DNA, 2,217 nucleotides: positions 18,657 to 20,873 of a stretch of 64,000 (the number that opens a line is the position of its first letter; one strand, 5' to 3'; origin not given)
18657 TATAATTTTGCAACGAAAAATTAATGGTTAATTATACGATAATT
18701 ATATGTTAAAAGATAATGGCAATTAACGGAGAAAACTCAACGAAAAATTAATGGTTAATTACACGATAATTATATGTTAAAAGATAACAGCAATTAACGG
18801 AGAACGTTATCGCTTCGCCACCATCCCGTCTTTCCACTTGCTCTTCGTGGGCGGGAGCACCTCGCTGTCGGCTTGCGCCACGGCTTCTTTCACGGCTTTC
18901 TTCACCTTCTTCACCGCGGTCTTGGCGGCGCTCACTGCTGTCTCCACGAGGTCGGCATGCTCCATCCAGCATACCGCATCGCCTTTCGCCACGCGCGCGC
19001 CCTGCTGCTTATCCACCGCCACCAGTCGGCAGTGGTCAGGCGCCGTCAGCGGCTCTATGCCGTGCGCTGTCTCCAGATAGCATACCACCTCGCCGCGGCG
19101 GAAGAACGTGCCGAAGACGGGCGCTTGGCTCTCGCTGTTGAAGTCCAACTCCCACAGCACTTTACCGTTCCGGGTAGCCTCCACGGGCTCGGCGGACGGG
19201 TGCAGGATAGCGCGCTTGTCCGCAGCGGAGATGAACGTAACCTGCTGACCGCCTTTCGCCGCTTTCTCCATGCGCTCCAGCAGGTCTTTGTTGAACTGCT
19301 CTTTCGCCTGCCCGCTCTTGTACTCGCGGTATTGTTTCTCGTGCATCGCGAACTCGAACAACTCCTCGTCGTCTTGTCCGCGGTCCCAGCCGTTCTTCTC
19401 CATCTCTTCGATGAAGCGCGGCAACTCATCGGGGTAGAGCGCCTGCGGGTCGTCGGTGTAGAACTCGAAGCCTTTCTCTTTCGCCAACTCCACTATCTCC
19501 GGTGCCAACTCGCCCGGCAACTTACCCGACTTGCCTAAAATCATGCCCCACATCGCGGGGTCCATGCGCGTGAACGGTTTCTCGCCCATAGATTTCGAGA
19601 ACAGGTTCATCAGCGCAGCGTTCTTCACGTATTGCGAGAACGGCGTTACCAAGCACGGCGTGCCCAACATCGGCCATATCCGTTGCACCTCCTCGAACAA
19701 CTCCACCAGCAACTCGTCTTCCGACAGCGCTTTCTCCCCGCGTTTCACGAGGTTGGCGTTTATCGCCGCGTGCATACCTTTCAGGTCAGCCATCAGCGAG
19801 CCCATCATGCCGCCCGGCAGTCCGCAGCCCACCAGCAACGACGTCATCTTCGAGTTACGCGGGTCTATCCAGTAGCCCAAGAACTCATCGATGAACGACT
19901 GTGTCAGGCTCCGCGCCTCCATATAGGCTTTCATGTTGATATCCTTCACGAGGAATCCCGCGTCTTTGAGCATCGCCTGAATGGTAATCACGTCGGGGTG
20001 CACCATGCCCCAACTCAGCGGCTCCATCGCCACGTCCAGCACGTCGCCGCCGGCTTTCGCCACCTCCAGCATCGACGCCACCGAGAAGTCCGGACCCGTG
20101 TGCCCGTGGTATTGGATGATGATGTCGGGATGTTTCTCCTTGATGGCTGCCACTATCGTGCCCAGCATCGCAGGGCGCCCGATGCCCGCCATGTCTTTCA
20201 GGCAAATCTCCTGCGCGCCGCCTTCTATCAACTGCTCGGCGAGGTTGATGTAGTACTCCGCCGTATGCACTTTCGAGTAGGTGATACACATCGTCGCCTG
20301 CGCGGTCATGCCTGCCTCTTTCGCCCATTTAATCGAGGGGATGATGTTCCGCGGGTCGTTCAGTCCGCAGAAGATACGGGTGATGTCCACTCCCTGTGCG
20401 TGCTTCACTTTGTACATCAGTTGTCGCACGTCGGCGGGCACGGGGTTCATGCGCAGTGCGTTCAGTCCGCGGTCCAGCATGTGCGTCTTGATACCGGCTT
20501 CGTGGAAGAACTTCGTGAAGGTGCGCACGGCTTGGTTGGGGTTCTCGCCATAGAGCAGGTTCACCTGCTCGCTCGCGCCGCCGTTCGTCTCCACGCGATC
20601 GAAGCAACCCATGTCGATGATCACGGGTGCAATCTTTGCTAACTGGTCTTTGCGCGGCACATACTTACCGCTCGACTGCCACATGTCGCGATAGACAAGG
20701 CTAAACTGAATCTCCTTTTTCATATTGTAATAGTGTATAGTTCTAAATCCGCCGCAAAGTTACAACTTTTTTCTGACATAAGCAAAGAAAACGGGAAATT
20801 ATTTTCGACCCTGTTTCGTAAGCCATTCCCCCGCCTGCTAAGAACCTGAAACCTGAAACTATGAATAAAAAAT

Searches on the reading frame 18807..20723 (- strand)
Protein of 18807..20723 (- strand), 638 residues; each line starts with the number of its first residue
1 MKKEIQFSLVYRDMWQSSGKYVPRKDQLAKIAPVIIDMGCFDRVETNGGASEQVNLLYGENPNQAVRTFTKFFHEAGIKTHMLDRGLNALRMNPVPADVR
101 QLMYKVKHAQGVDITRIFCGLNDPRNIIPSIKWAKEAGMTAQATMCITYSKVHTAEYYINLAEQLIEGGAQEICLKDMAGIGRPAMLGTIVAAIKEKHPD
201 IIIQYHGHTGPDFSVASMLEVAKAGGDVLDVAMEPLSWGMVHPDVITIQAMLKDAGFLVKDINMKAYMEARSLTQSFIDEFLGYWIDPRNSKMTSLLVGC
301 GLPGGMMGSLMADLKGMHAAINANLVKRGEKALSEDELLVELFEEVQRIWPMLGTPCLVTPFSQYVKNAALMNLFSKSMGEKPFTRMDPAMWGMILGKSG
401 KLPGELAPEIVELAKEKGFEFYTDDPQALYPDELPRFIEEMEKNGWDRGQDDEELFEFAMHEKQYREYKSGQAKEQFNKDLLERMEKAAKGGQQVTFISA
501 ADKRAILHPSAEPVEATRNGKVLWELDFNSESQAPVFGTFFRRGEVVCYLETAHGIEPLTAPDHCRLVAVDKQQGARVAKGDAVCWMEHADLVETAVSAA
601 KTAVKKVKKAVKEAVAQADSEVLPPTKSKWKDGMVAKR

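Call 12: search_protein_families(library=pfam, proteins=[window:18807-20723:-], max_evalue=0.0001)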
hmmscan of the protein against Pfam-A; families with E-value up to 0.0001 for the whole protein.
window:18807-20723:- (638 aa): 2 families
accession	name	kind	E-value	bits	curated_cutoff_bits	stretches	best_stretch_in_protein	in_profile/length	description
PF02436.23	PYC_OADA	-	5.1e-13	49.7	27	1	339-478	27-170/201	Conserved carboxylase domain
PF00682.25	HMGL-like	-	3.7e-07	30.2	29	1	131-233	119-220/260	HMGL-like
